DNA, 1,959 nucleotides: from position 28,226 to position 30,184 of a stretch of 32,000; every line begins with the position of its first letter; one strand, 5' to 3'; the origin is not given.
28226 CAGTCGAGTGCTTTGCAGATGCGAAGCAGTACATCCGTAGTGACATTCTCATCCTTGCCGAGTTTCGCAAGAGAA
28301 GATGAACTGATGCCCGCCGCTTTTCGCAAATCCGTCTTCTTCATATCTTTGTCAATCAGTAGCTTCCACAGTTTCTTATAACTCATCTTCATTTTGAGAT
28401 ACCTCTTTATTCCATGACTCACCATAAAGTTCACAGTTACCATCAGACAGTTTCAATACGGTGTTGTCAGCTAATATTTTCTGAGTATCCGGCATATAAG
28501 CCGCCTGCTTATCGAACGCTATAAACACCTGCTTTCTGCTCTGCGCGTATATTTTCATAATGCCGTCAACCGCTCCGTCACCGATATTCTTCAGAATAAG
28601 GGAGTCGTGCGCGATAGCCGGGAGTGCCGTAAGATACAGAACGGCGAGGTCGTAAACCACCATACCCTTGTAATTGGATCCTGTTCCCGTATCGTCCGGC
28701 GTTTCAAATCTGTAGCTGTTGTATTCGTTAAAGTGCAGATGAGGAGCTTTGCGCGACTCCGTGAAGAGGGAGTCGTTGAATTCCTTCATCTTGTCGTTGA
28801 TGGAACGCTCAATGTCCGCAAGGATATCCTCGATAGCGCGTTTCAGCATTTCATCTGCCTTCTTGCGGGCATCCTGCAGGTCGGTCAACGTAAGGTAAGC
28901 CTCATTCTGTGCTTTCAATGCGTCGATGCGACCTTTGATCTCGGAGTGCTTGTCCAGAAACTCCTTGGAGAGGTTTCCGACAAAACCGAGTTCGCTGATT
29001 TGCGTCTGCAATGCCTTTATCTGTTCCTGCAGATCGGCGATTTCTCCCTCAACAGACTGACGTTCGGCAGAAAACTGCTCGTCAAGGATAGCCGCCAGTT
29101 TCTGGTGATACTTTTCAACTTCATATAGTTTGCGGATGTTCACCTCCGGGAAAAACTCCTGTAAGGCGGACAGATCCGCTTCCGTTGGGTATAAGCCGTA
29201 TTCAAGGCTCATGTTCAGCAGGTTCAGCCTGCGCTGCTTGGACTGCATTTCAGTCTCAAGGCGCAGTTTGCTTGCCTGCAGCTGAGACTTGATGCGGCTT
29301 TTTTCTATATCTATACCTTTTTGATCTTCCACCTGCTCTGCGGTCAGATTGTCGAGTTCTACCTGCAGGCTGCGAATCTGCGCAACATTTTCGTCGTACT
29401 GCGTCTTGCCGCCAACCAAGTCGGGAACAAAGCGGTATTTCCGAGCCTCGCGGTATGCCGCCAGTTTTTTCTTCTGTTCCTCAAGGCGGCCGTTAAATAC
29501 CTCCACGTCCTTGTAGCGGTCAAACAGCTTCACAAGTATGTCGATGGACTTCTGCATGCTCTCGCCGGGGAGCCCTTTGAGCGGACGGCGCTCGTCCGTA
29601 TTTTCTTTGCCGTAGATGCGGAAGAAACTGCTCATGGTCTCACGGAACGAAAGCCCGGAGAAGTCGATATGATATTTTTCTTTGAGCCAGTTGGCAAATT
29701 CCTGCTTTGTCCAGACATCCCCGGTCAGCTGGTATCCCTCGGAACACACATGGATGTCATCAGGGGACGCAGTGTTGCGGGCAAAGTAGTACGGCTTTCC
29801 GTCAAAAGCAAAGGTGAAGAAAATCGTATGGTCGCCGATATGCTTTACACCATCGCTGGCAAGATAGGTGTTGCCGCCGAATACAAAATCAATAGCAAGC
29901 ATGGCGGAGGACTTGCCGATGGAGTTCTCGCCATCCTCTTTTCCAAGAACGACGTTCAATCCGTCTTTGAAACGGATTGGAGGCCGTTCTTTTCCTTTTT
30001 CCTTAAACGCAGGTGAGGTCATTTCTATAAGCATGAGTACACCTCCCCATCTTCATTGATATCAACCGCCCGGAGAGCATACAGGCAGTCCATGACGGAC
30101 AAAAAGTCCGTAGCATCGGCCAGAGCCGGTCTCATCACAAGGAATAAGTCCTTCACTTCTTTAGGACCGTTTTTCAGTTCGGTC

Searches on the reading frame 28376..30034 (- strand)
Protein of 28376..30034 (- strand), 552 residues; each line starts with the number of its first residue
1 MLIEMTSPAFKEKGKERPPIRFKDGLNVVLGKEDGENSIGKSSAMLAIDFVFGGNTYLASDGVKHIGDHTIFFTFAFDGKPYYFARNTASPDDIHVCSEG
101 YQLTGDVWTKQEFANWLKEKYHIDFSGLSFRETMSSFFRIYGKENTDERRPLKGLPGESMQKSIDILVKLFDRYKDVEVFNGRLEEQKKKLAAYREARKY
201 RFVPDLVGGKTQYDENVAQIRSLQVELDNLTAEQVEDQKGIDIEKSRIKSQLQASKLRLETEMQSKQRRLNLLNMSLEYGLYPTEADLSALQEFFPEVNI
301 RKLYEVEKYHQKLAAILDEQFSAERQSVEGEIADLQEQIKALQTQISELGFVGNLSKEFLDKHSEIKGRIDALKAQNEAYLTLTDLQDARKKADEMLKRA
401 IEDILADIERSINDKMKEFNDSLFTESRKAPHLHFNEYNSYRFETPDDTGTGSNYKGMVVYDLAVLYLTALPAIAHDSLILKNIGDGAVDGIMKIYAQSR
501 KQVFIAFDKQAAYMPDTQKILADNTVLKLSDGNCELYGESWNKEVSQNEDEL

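Call 7: search_protein_families(library=pfam, proteins=[window:28376-30034:-], max_evalue=0.01)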
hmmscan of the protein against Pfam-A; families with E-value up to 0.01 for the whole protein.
window:28376-30034:- (552 aa): 3 families
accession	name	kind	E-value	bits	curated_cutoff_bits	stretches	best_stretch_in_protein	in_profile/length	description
PF10088.15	DUF2326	-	2.7e-15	56.7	28.7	1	428-532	8-131/141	Uncharacterised protein conserved in bacteria (DUF2326)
PF13175.12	AAA_15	-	0.003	17.7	32.1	0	20-471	19-316/374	AAA ATPase domain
PF14282.11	FlxA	-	0.0054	17.3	26.3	1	325-376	12-64/101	FlxA-like protein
